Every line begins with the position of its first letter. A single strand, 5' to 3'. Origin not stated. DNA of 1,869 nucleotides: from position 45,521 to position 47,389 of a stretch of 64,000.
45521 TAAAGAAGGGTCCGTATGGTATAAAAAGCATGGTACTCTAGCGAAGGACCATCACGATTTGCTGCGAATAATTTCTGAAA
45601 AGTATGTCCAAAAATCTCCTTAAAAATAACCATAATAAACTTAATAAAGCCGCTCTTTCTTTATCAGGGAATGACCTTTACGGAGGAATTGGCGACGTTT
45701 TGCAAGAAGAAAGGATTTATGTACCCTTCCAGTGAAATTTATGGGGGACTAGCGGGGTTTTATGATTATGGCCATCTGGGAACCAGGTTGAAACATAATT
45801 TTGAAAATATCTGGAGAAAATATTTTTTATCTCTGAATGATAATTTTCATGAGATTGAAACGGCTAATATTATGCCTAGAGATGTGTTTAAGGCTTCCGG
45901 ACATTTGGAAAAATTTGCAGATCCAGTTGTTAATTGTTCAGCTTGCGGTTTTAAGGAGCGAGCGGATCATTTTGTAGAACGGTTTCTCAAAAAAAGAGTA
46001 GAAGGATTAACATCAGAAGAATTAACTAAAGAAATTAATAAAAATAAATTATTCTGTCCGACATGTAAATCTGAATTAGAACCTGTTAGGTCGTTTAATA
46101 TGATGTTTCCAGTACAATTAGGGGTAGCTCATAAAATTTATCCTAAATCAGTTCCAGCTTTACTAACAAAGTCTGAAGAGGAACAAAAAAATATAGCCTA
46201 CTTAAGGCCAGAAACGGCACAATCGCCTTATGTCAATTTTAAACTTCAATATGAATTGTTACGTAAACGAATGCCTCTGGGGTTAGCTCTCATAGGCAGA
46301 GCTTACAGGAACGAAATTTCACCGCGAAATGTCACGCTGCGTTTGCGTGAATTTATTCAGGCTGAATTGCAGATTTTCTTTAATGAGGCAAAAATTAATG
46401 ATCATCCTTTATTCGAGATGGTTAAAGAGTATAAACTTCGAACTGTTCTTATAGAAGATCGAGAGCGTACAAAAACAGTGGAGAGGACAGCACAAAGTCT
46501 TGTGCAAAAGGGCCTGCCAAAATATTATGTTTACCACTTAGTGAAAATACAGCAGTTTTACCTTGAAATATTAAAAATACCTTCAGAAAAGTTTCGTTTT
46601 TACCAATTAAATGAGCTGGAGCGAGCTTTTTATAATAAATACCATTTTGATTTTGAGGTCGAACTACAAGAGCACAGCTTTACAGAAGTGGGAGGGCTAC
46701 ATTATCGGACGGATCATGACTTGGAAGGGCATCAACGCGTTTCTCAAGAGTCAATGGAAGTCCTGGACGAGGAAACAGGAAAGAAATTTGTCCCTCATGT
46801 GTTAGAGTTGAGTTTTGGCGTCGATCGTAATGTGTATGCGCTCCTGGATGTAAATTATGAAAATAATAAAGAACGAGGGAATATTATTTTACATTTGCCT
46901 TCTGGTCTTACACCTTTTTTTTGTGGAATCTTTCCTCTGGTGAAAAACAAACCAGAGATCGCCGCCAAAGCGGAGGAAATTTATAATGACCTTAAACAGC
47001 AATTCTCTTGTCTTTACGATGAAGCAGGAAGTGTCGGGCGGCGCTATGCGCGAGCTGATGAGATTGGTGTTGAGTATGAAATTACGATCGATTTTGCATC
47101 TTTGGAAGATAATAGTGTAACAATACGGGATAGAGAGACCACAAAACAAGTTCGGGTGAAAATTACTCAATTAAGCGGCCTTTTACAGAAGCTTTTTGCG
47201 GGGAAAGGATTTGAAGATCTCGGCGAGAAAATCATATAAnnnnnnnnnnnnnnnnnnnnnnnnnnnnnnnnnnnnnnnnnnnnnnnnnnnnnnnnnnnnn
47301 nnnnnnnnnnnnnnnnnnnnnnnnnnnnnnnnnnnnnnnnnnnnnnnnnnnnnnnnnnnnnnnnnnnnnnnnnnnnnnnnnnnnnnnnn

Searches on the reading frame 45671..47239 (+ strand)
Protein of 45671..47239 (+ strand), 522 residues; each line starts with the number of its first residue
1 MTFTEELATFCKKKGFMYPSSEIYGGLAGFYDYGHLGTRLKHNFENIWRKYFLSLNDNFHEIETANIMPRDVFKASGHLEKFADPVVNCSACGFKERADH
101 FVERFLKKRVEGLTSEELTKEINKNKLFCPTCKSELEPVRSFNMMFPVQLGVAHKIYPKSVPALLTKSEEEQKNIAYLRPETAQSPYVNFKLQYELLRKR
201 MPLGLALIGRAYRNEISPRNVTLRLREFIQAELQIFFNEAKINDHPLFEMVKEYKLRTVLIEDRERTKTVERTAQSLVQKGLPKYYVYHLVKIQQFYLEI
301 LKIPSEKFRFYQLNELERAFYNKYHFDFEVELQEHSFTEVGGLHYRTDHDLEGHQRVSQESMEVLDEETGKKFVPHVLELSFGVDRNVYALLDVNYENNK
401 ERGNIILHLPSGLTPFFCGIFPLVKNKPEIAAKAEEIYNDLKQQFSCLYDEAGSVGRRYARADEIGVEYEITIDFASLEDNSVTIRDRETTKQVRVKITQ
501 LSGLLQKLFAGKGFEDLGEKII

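Call 82: search_protein_families(library=pfam, proteins=[window:45671-47239:+], max_evalue=0.0001)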
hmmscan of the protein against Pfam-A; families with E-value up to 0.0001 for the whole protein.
window:45671-47239:+ (522 aa): 2 families
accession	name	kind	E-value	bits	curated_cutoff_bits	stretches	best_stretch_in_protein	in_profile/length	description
PF03129.25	HGTP_anticodon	-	2.6e-18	66.4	21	1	419-507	3-93/94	Anticodon binding domain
PF00587.30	tRNA-synt_2b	-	2.4e-10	41.2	29.3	1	169-395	4-179/179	tRNA synthetase class II core domain (G, H, P, S and T)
